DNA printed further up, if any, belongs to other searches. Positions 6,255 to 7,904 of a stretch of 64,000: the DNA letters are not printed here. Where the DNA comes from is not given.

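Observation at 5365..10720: GS-like ligase, P450, ferredoxin, ALDH and ADH operon: candidate gamma-glutamyl-mediated amine oxidation pathway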

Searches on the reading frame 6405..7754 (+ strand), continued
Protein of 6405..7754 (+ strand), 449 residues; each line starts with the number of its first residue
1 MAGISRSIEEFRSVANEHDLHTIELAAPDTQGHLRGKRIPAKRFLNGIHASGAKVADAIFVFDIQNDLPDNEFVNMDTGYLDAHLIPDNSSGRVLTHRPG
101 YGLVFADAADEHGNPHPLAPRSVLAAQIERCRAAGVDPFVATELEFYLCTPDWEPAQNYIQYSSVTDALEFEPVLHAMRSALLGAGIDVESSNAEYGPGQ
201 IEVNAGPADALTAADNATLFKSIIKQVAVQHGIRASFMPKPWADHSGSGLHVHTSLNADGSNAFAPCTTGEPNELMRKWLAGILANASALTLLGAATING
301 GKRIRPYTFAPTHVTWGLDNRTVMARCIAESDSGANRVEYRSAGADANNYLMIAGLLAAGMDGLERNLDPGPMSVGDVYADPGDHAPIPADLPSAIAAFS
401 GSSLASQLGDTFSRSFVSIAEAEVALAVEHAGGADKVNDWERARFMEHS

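Call 46: find_related_loci(query=A1, collection=genome_contigs, flank=10000)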
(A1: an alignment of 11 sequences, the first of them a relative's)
Query A1 (449 aa) in genome_contigs; peptide patterns used: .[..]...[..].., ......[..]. (x = any residue, [..] = any of these).
447 stretches matched a pattern; 413 encode a relative of the query (tblastn E <= 1e-3); the best 80 are kept; 80 distinct loci.
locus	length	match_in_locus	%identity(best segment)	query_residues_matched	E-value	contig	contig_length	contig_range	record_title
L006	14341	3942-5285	77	1-448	0e+0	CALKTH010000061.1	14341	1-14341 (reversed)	MAG: uncultured Acidimicrobiales bacterium isolate R3_Bin_MAXBIN__023_1 genome assembly, contig: c_000000821596, whole g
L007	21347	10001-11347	74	1-449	0e+0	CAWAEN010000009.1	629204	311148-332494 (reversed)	MAG: uncultured Acidimicrobiia bacterium isolate MFD03551.bin.2.99 genome assembly, contig: contig_56491, whole genome s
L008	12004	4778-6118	77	2-448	0e+0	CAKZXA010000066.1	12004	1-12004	MAG: uncultured Acidimicrobiales bacterium isolate L4_Bin_Bin_141_1 genome assembly, contig: c_000000295146, whole genom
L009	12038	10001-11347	74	1-449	0e+0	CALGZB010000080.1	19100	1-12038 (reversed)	MAG: uncultured Acidimicrobiales bacterium isolate H3_Bin_METABAT__239_1 genome assembly, contig: c_000003499296, whole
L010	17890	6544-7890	74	1-449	0e+0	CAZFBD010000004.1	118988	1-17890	MAG TPA_asm: uncultured Acidimicrobiales bacterium isolate SRP268394_co1_170 genome assembly, contig: NODE_147_length_11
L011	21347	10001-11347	73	1-449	0e+0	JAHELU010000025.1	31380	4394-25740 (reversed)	MAG: Acidimicrobiales bacterium isolate Ww635 NODE_3160_length_31380_cov_3.151572, whole genome shotgun sequence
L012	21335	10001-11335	76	4-448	0e+0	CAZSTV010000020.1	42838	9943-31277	MAG TPA_asm: uncultured Acidimicrobiaceae bacterium isolate SRP268394_co1_97 genome assembly, contig: NODE_1428_length_4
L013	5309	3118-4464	74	1-449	0e+0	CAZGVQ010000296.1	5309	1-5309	MAG TPA_asm: uncultured Acidimicrobiales bacterium isolate SRP114822_co3_21 genome assembly, contig: NODE_3134_length_53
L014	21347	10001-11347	74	1-448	0e+0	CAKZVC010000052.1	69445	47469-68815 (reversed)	MAG: uncultured Acidimicrobiales bacterium isolate L4_Bin_MAXBIN__068_sub_1 genome assembly, contig: c_000000465125, who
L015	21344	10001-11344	72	1-448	0e+0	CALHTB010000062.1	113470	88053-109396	MAG: uncultured Acidimicrobiales bacterium isolate R2_Bin_MAXBIN__008_sub_1 genome assembly, contig: c_000000837262, who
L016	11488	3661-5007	75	1-449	0e+0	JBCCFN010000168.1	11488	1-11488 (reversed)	MAG: Actinomycetota bacterium isolate P01_B01_bin.2 k141_676822_length_11488_cov_29.0000, whole genome shotgun sequence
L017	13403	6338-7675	73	4-449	0e+0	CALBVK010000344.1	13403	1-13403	MAG: uncultured Acidimicrobiales bacterium isolate B4_Bin_METABAT__42_1 genome assembly, contig: c_000001114402, whole g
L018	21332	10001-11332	73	4-447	0e+0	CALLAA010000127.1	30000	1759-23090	MAG: uncultured Acidimicrobiales bacterium isolate L1_Bin_MAXBIN__035_sub_1 genome assembly, contig: c_000000235662, who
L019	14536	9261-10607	74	1-449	0e+0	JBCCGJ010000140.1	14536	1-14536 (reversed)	MAG: Actinomycetota bacterium isolate P01_B01_bin.40 k141_3973022_length_14536_cov_26.1517, whole genome shotgun sequenc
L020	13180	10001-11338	73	4-449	0e+0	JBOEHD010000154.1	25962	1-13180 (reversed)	MAG: Acidimicrobiales bacterium isolate PBSact2 PBS13d_contig_3896, whole genome shotgun sequence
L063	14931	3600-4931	65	5-449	0e+0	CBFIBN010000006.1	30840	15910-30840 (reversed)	MAG: Arenicellales bacterium isolate Co_bin_555_indstr genome assembly, contig: Co_bin_555_indstr_c6, whole genome shotg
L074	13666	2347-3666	65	9-449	0e+0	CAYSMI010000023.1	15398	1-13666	MAG TPA_asm: uncultured Acidiferrobacter sp. isolate SRP077602_co4_611 genome assembly, contig: NODE_6787_length_15398_c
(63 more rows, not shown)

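Call 97: search_protein_families(library=pfam, proteins=[L063:329-1315:-, L063:1517-2347:+, L063:6615-7319:-, L063:7298-8317:+, L063:8342-9655:-, L063:9652-10668:-, L063:10675-11379:-, L063:11376-12176:-, L063:12219-13493:-, L063:13691-14917:-], max_evalue=0.00001)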
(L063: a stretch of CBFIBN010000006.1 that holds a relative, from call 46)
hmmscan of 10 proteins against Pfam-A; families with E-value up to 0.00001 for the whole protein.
L063:329-1315:- (328 aa): 2 families
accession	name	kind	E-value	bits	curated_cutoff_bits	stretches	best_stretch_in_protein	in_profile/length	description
PF00528.27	BPD_transp_1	-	5.8e-40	137.4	26.4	1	121-326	1-183/184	Binding-protein-dependent transport system inner membrane component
PF19300.4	BPD_transp_1_N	-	6.4e-07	30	23.8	1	9-81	4-73/114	Binding-prot-dependent transport system membrane comp, N-term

L063:1517-2347:+ (276 aa): 6 families
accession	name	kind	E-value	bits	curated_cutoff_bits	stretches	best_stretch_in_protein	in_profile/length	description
PF13847.12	Methyltransf_31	-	4.4e-17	62.6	27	1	61-167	4-112/145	Methyltransferase domain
PF08241.18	Methyltransf_11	-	7.2e-16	59.1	21.2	1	65-164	1-95/95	Methyltransferase domain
PF13649.12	Methyltransf_25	-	5.9e-15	56.2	27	1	64-160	1-97/97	Methyltransferase domain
PF13489.12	Methyltransf_23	-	7.4e-12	45.7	27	1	48-209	11-161/164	Methyltransferase domain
PF08242.18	Methyltransf_12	-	1.2e-11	45.6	30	1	65-161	1-97/98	Methyltransferase domain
PF08003.17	Methyltransf_9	-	5.6e-06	26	23.8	1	52-225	106-278/315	Protein of unknown function (DUF1698)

L063:6615-7319:- (234 aa): 3 families
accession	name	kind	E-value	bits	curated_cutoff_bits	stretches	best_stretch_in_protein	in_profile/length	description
PF13561.12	adh_short_C2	-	1.4e-44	152.9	27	1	14-231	6-236/236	Enoyl-(Acyl carrier protein) reductase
PF00106.31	adh_short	-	1.9e-31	109.5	26.6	1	5-182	1-184/195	short chain dehydrogenase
PF08659.16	KR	-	5.2e-06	26.9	22.6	0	8-104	4-110/180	KR domain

L063:7298-8317:+ (339 aa): 1 family
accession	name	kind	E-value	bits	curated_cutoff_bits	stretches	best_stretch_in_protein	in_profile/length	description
PF00701.28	DHDPS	-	3.2e-56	190.6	22.1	1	54-335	2-286/289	Dihydrodipicolinate synthetase family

L063:8342-9655:- (437 aa): 1 family
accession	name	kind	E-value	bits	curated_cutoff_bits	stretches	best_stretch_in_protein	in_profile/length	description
PF02653.21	BPD_transp_2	-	2.8e-29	102.5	26.8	1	31-375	3-242/269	Branched-chain amino acid transport system / permease component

L063:9652-10668:- (338 aa): 1 family
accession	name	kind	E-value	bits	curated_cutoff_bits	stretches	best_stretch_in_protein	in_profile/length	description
PF02653.21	BPD_transp_2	-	2.5e-38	132.2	26.8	1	20-325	5-269/269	Branched-chain amino acid transport system / permease component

L063:10675-11379:- (234 aa): 3 families
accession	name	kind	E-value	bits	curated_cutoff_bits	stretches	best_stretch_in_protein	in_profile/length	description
PF00005.33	ABC_tran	-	9.7e-33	114.1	25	1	19-163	1-137/137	ABC transporter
PF13304.12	AAA_21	-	2.3e-08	34.9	27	0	31-87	1-70/304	AAA domain, putative AbiEii toxin, Type IV TA system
PF09818.15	ABC_ATPase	-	4.7e-07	29.5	23.2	0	94-214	121-236/283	P-loop domain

L063:11376-12176:- (266 aa): 3 families
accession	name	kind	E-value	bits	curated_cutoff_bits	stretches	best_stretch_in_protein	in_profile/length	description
PF00005.33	ABC_tran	-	1.8e-30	106.8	25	1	24-181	2-134/137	ABC transporter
PF12399.14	BCA_ABC_TP_C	-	1.7e-09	37.5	25.5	1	234-257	2-25/27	Branched-chain amino acid ATP-binding cassette transporter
PF13304.12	AAA_21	-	7.3e-07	30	27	0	35-56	1-22/304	AAA domain, putative AbiEii toxin, Type IV TA system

L063:12219-13493:- (424 aa): 3 families
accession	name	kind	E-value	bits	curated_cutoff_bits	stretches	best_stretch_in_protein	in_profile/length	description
PF13458.12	Peripla_BP_6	-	5.3e-39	135.3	31.7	1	54-359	2-308/343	Periplasmic binding protein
PF01094.35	ANF_receptor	-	1.5e-27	97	25.4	1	75-365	4-306/353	Receptor family ligand binding region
PF13433.12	Peripla_BP_5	-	1.3e-07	31.5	27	1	54-150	1-95/363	Periplasmic binding protein domain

L063:13691-14917:- (408 aa): 3 families
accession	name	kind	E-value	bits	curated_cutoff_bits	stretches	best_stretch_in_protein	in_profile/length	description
PF13535.11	ATP-grasp_4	-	9.9e-32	110.2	27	1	122-271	2-158/160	ATP-grasp domain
PF18603.7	LAL_C2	-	7.9e-11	42.5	29.4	1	313-383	7-77/78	L-amino acid ligase C-terminal domain 2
PF18130.6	ATPgrasp_N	-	1.7e-07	32.1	27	1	1-76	1-81/81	ATP-grasp N-terminal domain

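Call 98: search_protein_families(library=pfam, proteins=[L074:144-1289:+, L074:1312-2280:+, L074:5116-6333:-, L074:6532-7350:+, L074:7381-8073:-, L074:8066-8998:-, L074:9196-10002:-, L074:10477-12927:-, L074:12960-13658:-], max_evalue=0.00001)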
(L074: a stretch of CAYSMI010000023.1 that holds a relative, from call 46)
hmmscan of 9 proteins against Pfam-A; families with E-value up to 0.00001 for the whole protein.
L074:144-1289:+ (381 aa): 1 family
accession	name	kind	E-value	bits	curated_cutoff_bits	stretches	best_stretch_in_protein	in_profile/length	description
PF03492.21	Methyltransf_7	-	1.6e-30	106.9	29.8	1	56-371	15-330/335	SAM dependent carboxyl methyltransferase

L074:1312-2280:+ (322 aa): 3 families
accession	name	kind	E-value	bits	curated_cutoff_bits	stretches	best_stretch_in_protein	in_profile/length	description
PF00107.32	ADH_zinc_N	-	1.8e-13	51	31.8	1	169-284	1-127/129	Zinc-binding dehydrogenase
PF08240.17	ADH_N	-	3.7e-13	50.1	23.5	1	31-122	6-100/104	Alcohol dehydrogenase GroES-like domain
PF13602.12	ADH_zinc_N_2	-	2.4e-10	41.9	27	1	202-320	1-134/134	Zinc-binding dehydrogenase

L074:5116-6333:- (405 aa): 2 families
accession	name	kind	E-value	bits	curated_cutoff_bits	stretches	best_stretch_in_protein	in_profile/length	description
PF01435.24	Peptidase_M48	-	8.5e-19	68.5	20.3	2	65-139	6-82/186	Peptidase family M48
PF05099.18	TerB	-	1.9e-07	31.9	24.4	0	296-391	5-110/118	Tellurite resistance protein TerB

L074:6532-7350:+ (272 aa): 1 family
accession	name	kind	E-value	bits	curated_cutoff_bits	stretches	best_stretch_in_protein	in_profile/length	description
PF02811.25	PHP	-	5.6e-16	59.7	26.4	1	11-194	2-162/164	PHP domain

L074:7381-8073:- (230 aa): 2 families
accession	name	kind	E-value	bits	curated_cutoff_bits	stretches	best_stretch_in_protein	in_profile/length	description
PF13442.11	Cytochrome_CBB3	-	1.4e-15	57.8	27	1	52-124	5-68/68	Cytochrome C oxidase, cbb3-type, subunit III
PF00034.26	Cytochrom_C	-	1.1e-11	46.3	21.3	1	52-125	3-87/90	Cytochrome c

L074:8066-8998:- (310 aa): 1 family
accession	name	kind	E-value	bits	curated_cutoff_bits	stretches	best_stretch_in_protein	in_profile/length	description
PF00892.27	EamA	-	3e-16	60.4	28.2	1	14-141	7-133/135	EamA-like transporter family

L074:9196-10002:- (268 aa): 3 families
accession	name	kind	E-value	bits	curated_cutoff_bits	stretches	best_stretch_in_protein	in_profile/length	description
PF13561.12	adh_short_C2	-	1.5e-60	205.2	27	1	23-255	1-234/236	Enoyl-(Acyl carrier protein) reductase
PF00106.31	adh_short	-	7.6e-56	189.1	26.6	1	19-210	3-193/195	short chain dehydrogenase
PF08659.16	KR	-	5.5e-16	59.4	22.6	1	19-178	3-161/180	KR domain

L074:10477-12927:- (816 aa): 6 families
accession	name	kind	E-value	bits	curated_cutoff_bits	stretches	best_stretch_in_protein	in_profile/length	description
PF01571.26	GCV_T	-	5.7e-69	232.6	25.6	1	427-698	1-254/255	Aminomethyltransferase folate-binding domain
PF01266.30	DAO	-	1.7e-68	232.1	27.9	1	11-367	2-353/353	FAD dependent oxidoreductase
PF08669.17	GCV_T_C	-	2.4e-18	66.3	25.9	1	724-808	1-80/80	Glycine cleavage T-protein C-terminal barrel domain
PF16350.10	FAO_M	-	2e-16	60.3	27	1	370-425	1-56/56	FAD dependent oxidoreductase central domain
PF13450.12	NAD_binding_8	-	1.1e-06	29.3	21.9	0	13-47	1-34/68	NAD(P)-binding Rossmann-like domain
PF07992.20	Pyr_redox_2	-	9.4e-06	25.7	26.1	0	9-77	143-211/291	Pyridine nucleotide-disulphide oxidoreductase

L074:12960-13658:- (232 aa): 1 family
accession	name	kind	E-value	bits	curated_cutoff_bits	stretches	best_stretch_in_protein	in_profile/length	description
PF01636.29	APH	-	6.8e-20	72.3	23.2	1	6-171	66-230/239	Phosphotransferase enzyme family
